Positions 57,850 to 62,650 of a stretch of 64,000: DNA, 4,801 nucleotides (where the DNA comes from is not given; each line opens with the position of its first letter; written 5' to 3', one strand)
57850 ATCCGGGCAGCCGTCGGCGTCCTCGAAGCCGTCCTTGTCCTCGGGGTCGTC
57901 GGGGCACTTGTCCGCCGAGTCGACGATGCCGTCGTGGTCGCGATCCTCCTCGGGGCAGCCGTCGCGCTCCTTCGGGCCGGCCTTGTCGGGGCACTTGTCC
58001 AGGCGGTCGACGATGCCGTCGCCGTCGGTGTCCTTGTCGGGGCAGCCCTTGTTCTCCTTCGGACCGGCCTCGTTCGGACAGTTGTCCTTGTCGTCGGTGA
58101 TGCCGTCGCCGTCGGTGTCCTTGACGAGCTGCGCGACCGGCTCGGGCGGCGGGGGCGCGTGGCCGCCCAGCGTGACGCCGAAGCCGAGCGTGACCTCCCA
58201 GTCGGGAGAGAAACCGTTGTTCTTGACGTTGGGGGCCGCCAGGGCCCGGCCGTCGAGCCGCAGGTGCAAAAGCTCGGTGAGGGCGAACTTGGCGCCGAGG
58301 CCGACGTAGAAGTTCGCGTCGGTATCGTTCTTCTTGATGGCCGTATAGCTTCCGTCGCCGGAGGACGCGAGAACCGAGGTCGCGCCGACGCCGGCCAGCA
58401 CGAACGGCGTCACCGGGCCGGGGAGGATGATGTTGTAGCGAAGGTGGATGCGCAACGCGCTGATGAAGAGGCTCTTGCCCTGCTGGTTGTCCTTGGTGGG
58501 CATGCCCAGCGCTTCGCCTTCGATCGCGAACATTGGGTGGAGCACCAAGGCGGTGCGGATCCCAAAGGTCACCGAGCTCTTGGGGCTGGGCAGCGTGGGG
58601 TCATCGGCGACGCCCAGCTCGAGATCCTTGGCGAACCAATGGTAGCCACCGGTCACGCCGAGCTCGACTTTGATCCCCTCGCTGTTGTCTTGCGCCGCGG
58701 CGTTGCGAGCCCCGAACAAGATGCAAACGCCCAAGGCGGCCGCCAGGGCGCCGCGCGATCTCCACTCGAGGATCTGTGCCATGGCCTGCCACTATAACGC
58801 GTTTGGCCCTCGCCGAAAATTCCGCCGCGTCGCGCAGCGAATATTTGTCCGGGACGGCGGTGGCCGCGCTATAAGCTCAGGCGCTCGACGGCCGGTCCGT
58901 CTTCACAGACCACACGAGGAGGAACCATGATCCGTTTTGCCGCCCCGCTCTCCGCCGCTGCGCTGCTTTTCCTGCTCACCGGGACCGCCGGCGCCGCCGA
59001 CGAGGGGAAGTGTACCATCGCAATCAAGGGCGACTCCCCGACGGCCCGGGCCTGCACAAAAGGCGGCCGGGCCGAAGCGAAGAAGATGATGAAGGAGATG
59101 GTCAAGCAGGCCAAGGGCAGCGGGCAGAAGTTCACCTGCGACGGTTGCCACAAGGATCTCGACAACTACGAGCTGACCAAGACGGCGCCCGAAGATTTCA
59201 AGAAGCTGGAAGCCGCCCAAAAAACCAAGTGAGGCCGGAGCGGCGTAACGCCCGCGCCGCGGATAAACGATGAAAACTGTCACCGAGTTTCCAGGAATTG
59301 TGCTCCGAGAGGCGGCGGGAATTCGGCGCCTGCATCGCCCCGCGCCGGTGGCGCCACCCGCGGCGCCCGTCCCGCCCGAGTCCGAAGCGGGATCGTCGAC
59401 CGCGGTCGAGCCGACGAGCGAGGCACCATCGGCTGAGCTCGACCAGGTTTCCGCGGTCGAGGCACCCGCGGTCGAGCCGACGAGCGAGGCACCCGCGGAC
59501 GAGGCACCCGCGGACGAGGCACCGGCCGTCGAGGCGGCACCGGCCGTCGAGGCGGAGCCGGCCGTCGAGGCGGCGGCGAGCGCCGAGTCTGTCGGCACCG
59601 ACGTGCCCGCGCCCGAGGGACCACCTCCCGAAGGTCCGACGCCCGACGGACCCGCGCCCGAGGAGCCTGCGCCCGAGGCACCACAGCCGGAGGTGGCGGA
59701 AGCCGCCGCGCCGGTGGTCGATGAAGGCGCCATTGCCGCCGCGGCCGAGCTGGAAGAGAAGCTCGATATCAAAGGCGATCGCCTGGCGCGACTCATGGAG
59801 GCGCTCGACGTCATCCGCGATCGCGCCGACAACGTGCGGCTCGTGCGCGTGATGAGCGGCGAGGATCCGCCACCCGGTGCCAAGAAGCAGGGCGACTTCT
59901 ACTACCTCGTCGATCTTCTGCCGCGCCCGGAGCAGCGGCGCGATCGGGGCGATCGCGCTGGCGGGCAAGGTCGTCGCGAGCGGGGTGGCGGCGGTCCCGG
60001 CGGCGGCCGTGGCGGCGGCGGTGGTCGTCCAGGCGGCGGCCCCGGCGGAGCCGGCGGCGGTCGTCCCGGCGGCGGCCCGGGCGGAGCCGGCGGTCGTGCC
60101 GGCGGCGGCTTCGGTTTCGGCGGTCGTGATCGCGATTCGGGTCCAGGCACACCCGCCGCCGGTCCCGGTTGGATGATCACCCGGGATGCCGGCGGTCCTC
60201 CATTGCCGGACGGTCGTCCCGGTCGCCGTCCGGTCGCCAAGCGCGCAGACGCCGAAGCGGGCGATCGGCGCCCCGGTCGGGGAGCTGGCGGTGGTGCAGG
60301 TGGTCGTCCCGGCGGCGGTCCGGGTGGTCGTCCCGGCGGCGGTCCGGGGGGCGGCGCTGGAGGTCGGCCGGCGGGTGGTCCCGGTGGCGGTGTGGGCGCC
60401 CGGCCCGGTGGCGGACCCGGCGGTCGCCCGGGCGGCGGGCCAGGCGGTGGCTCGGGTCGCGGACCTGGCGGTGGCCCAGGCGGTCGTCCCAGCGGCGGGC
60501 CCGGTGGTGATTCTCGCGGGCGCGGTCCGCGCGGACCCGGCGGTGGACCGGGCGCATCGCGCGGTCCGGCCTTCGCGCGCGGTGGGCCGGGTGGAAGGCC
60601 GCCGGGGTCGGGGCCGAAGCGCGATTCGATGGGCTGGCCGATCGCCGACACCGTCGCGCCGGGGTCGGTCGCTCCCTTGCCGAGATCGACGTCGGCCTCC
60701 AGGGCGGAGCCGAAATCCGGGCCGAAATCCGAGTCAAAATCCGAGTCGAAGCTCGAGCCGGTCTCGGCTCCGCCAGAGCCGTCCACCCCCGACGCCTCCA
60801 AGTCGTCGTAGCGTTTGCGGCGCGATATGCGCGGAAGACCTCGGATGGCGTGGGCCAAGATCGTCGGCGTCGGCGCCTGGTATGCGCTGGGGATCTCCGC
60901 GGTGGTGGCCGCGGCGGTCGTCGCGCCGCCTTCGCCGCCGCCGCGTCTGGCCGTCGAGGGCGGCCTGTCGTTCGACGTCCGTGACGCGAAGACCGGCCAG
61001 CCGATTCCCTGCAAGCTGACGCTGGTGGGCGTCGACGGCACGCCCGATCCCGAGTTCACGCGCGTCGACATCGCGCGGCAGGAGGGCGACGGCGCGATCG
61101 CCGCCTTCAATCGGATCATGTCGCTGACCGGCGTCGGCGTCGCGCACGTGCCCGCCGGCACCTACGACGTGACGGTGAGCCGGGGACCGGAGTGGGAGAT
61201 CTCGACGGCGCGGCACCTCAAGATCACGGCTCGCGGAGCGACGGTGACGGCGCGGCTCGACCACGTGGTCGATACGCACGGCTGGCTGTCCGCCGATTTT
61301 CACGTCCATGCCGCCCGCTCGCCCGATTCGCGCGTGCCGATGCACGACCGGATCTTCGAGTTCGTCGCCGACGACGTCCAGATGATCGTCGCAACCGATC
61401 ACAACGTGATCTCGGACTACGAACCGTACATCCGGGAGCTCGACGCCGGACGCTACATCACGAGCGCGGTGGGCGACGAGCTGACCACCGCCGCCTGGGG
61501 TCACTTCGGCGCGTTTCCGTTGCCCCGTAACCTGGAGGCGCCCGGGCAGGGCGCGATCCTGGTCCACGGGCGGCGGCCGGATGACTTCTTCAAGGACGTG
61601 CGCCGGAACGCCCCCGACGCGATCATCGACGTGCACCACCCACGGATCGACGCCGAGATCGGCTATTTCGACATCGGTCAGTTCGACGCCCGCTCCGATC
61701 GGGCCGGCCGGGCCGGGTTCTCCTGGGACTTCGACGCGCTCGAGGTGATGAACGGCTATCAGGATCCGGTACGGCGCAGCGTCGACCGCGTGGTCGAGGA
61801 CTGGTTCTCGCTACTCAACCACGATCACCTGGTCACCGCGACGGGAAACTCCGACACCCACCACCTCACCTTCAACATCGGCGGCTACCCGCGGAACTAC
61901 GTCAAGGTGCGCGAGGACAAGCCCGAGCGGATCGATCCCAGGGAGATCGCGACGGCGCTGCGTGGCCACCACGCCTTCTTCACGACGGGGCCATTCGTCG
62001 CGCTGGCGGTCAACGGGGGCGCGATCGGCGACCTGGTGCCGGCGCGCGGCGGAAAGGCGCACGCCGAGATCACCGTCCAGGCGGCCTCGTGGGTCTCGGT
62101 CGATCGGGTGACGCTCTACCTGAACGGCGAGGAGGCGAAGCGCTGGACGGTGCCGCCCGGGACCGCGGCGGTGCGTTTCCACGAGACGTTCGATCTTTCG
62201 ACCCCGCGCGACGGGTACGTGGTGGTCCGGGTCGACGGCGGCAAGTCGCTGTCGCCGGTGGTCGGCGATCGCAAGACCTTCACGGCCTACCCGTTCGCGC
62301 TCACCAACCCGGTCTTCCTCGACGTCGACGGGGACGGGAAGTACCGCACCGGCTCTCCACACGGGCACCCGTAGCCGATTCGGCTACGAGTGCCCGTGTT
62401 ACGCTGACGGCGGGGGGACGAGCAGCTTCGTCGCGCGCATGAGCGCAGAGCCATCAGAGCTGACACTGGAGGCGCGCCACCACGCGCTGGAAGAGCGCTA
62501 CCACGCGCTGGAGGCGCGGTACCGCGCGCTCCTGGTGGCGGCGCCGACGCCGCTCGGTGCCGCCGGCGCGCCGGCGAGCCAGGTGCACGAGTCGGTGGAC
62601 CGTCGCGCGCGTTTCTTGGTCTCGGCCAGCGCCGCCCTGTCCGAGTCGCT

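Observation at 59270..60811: Disordered protein with an acidic PEA-rich head and ~250 aa of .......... repeats (RGG-like)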

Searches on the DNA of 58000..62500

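Call 65: search_rna_families(source=window, start=58000, end=62500, threshold=evalue, max_evalue=1)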
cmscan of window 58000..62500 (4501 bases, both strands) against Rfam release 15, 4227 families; matches with E-value up to 1: 1.
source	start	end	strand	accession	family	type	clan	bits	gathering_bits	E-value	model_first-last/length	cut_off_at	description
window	59204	59264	+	RF00382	DnaX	Cis-reg; frameshift_element;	-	21.5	35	0.16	1-65/65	no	DnaX ribosomal frameshifting element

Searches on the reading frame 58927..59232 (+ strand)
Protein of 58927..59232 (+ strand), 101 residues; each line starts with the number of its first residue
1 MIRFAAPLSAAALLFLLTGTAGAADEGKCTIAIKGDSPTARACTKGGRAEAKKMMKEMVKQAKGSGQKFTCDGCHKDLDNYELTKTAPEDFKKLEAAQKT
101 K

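Call 4: search_protein_families(library=pfam, proteins=[window:58927-59232:+], max_evalue=1)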
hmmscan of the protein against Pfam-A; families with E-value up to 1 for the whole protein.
window:58927-59232:+ (101 aa): 2 families
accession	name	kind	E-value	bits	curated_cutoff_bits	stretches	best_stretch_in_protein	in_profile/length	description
PF25206.1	DUF7836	-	0.032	14.5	26.7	1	52-91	14-52/59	Domain of unknown function (DUF7836)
PF02495.22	TGBp3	-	0.037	14.1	27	1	9-44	11-42/59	Triple gene block 3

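Call 5: search_protein_families(library=ncbifam, proteins=[window:58927-59232:+], max_evalue=1)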
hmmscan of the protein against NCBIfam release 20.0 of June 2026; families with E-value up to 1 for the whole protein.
window:58927-59232:+ (101 aa): 0 families
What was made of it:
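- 58927..59232 (+): Upstream neighbour: 101-aa protein with a signal-peptide-like N-terminus and a CxxCH motif, 37 nt before the gene. No family hit (calls 4, 5).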

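Call 73: search_protein_families(library=padloc, proteins=[window:58927-59229:+], max_evalue=0.01)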
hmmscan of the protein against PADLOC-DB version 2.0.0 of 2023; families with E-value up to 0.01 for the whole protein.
window:58927-59229:+ (101 aa): 0 families

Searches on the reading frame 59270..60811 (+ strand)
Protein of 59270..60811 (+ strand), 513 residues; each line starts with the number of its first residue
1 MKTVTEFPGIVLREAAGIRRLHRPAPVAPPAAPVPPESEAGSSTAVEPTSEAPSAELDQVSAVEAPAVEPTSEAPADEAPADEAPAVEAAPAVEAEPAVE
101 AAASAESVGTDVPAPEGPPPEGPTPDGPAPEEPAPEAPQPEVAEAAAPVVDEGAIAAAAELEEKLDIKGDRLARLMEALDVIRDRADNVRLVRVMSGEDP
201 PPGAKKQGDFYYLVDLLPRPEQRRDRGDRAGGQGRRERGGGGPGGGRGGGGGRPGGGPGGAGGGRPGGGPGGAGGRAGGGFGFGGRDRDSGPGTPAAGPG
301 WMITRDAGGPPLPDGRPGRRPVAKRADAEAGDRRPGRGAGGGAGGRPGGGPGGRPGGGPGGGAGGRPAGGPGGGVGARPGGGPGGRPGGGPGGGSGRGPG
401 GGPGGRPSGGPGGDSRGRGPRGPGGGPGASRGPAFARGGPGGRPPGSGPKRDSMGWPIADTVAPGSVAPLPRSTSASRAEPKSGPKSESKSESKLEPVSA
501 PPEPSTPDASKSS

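Call 4: search_protein_families(library=pfam, proteins=[window:59270-60811:+], max_evalue=1)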
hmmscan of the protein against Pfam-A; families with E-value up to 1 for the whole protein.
window:59270-60811:+ (513 aa): 0 families

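Call 5: search_protein_families(library=ncbifam, proteins=[window:59270-60811:+], max_evalue=1)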
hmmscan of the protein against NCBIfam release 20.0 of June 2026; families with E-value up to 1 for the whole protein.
window:59270-60811:+ (513 aa): 1 family
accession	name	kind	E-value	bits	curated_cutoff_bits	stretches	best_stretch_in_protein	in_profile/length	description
NF005423.0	PRK07003.1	equivalog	0.83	7.9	1260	0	26-160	423-555/831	DNA polymerase III subunit gamma/tau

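Call 14: find_related_loci(query=A1, collection=genome_contigs, flank=5000)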
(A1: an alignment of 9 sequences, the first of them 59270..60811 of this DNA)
Query A1 (513 aa) in genome_contigs; peptide patterns used: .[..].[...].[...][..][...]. (x = any residue, [..] = any of these).
125 stretches matched a pattern; 34 encode a relative of the query (tblastn E <= 1e-3); 32 distinct loci.
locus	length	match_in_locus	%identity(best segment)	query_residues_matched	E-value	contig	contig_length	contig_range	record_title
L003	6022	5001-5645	57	1-222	1e-47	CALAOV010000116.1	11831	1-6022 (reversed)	MAG TPA_asm: uncultured Myxococcales bacterium isolate ERR1034454_bin.31_CONCOCT_v1.1_MAG genome assembly, contig: ERZ17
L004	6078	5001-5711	52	1-221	4e-47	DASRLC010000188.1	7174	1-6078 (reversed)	MAG TPA_asm: Polyangia bacterium isolate SMAG_U10178 k141_184483, whole genome shotgun sequence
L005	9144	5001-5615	50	1-221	6e-40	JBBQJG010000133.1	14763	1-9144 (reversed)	MAG: Polyangia bacterium isolate Co_metawrap_742 Cmw_742_k141_14405891_length_14763_cov_8.0000, whole genome shotgun seq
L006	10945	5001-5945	50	1-305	1e-39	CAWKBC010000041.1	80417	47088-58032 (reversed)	MAG: uncultured proteobacterium isolate MFD04540.bin.3.176 genome assembly, contig: contig_6189, whole genome shotgun se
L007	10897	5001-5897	50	1-305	3e-38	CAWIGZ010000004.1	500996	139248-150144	MAG: uncultured proteobacterium isolate MFD05502.bin.2.69 genome assembly, contig: contig_16668, whole genome shotgun se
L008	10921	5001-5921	50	1-310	3e-38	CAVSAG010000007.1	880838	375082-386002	MAG: uncultured proteobacterium isolate MFD05841.bin.2.137 genome assembly, contig: contig_6335, whole genome shotgun se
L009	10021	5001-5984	50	1-320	3e-37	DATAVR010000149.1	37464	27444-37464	MAG TPA_asm: Polyangia bacterium isolate SMAG_U5604 k141_2184001, whole genome shotgun sequence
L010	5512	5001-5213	90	151-221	2e-34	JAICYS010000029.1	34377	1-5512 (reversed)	MAG: Myxococcota bacterium isolate LS_ISSM_2_bin.42 k141_1884561_length_34377_cov_12.3892, whole genome shotgun sequence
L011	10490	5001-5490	85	144-309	2e-34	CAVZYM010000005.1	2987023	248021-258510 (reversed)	MAG: uncultured proteobacterium isolate MFD01916.bin.2.64 genome assembly, contig: contig_8830, whole genome shotgun seq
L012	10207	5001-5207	88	151-219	2e-32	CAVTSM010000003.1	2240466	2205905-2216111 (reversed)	MAG: uncultured proteobacterium isolate MFD09368.bin.2.175 genome assembly, contig: contig_1268, whole genome shotgun se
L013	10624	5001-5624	49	1-221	1e-31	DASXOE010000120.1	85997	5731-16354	MAG TPA_asm: Polyangia bacterium isolate SMAG_U5372 k141_2683815, whole genome shotgun sequence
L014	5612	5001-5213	85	151-221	9e-32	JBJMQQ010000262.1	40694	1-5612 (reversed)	MAG: Polyangia bacterium isolate H2_16_all_fractions_metab_conc_60_70_13 k255_8157009, whole genome shotgun sequence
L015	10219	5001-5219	78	151-223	6e-32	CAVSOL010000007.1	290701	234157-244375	MAG: uncultured proteobacterium isolate MFD03066.bin.2.147 genome assembly, contig: contig_19611, whole genome shotgun s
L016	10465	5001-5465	62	148-309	8e-31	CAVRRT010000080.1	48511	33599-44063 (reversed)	MAG: uncultured proteobacterium isolate MFD04540.bin.2.43 genome assembly, contig: contig_49691, whole genome shotgun se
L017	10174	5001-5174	95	164-221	5e-30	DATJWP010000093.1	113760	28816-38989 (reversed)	MAG TPA_asm: Polyangia bacterium isolate SMAG_U15102 k141_3031204, whole genome shotgun sequence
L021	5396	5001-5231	69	147-218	1e-27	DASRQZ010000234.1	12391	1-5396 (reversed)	MAG TPA_asm: Polyangia bacterium isolate SMAG_U4460 k141_1731005, whole genome shotgun sequence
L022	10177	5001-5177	81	161-219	2e-27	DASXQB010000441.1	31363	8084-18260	MAG TPA_asm: Polyangia bacterium isolate SMAG_U5423 k141_1497442, whole genome shotgun sequence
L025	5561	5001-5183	75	161-221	3e-26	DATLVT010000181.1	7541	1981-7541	MAG TPA_asm: Polyangia bacterium isolate SMAG_U13199 k141_55883, whole genome shotgun sequence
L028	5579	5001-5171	84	164-219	4e-24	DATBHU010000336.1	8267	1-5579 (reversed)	MAG TPA_asm: Polyangia bacterium isolate SMAG_U3876 k141_2318579, whole genome shotgun sequence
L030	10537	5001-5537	60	1-228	2e-19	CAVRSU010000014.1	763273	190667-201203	MAG: uncultured delta proteobacterium isolate MFD01476.bin.2.97 genome assembly, contig: contig_19995, whole genome shot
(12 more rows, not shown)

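Call 52: predict_structure(alignment_id=A4)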
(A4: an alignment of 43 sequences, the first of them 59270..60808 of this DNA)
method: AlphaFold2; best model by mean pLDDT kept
length: 513 residues; sequences in the alignment: 43
mean_pLDDT: 55.4   pTM: 0.45
mean pLDDT of the five models: 55.4, 55.1, 52.8, 51.7, 50.7
residues with pLDDT >= 90: 87; 70-90: 25; 50-70: 97; < 50: 304
segments of 3 or more residues with pLDDT < 50: 43-45, 47-51, 56-59, 61-63, 70-73, 77-79, 82-84, 88-92, 100-111, 239-257, 259-309, 314-419, 424-432, 434-486, 488-493
pLDDT, mean of each block of 10 residues (from residue 1): 94 97 86 75 50 47 50 48 48 48 44 61 58 62 68 94 97 97 95 96 95 92 60 52 43 44 43 39 37 40 41 43 42 42 40 39 40 41 40 40 40 40 42 40 40 39 39 35 43 48 54 47
secondary structure, 60 per line:
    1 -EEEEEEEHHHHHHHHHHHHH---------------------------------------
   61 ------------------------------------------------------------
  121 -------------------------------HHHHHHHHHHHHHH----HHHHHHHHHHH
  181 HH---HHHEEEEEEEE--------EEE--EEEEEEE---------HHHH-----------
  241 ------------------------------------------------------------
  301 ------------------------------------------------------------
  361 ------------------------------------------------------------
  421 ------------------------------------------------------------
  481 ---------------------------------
elements in order: E2-8 H9-21 H152-165 H170-182 E189-196 E205-207 E210-216 H226-229
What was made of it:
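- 59270..59341 (+): aa 1-24, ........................: strand b1 and helix a1 of the folded domain. AF2 pLDDT 94-97 (call 52).
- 59342..59719 (+): aa 25-150: acidic Pro/Glu/Ala-rich disordered insertion between helices a1 and a2 (net about -27 to -30). pLDDT mostly below 50 over aa 43-111 and 58-68 over aa 112-150 (call 52).
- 59720..59923 (+): aa 151-218: helices a2 and a3 (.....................) and strands b2-b4 (VRLVRV..., FYYLVDL), the rest of the folded domain. pLDDT 92-97 (call 52).
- AF2 of the window protein has pLDDT 94-97 for aa 1-30 and 150-220, below 50 over most of the insertion (58-68 for aa 112-150) and about 40 through the tail (call 52). AF2 did not dock the Trp motifs onto the domain (call 52).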

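Call 62: search_protein_families(library=pfam, proteins=[L030:2461-3741:-, L030:4098-4673:-, L030:6407-7381:-, L030:6680-7234:+, L030:7400-8725:+, L030:7409-8683:-, L022:5952-7163:-, L022:7027-9918:+, L022:6660-7190:+], max_evalue=0.001)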
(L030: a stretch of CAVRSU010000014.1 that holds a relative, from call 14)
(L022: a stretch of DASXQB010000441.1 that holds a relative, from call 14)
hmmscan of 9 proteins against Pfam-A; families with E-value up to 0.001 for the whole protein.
L030:2461-3741:- (426 aa): 4 families
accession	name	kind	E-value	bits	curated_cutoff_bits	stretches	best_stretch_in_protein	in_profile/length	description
PF00027.35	cNMP_binding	-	6.2e-20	71.4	27.5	1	299-380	2-88/89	Cyclic nucleotide-binding domain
PF13672.11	PP2C_2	-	4.3e-15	56.3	24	1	13-224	7-190/209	Protein phosphatase 2C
PF00481.26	PP2C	-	4.8e-10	40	20.3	1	25-246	31-255/255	Protein phosphatase 2C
PF07228.17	SpoIIE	-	1.8e-05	25.2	25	0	176-253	101-191/192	Stage II sporulation protein E (SpoIIE)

L030:4098-4673:- (191 aa): 1 family
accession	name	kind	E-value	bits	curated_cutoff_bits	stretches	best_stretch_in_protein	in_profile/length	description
PF01814.28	Hemerythrin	-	9.8e-09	36.2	25.3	1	42-148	11-124/127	Hemerythrin HHE cation binding domain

L030:6407-7381:- (324 aa): 1 family
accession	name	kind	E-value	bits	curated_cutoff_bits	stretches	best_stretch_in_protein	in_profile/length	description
PF00413.30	Peptidase_M10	-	2e-16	60.7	24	1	61-220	2-158/159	Matrixin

L030:6680-7234:+ (184 aa): 0 families

L030:7400-8725:+ (441 aa): 7 families
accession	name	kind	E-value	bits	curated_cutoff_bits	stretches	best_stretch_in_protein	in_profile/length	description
PF07883.17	Cupin_2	-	5.1e-15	55.4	27.2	1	207-274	4-67/70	Cupin domain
PF12852.13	Cupin_6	-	1.3e-11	45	26.7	1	210-276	24-88/183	Cupin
PF00190.28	Cupin_1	-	4.4e-09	36.5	22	1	196-278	28-115/151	Cupin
PF01050.24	MannoseP_isomer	-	3.1e-06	27.8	23.6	1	199-267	26-92/116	Mannose-6-phosphate isomerase C-terminal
PF02311.25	AraC_binding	-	6.1e-05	23.2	21.1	0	210-307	12-106/135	AraC-like ligand binding domain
PF21621.3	MPI_cupin_dom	-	9.6e-05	22.7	27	0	220-258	27-63/79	Mannose-6-phosphate isomerase, cupin domain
PF05899.18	Cupin_3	-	0.00011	22.3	23.5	0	371-411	26-67/74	EutQ-like cupin domain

L030:7409-8683:- (424 aa): 0 families

L022:5952-7163:- (403 aa): 1 family
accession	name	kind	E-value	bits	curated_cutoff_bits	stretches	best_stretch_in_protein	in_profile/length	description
PF05626.16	DUF790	-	4e-76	256.8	28.8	1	1-396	1-385/387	Protein of unknown function (DUF790)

L022:7027-9918:+ (963 aa): 0 families

L022:6660-7190:+ (176 aa): 0 families

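Call 73: search_protein_families(library=padloc, proteins=[window:59270-60808:+], max_evalue=0.01)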
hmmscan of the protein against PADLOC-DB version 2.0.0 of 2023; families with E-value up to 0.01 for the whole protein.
window:59270-60808:+ (513 aa): 0 families

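Call 75: search_protein_families(library=phrogs, proteins=[window:59270-60808:+], max_evalue=0.01)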
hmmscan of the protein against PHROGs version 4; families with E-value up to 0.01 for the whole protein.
window:59270-60808:+ (513 aa): 0 families
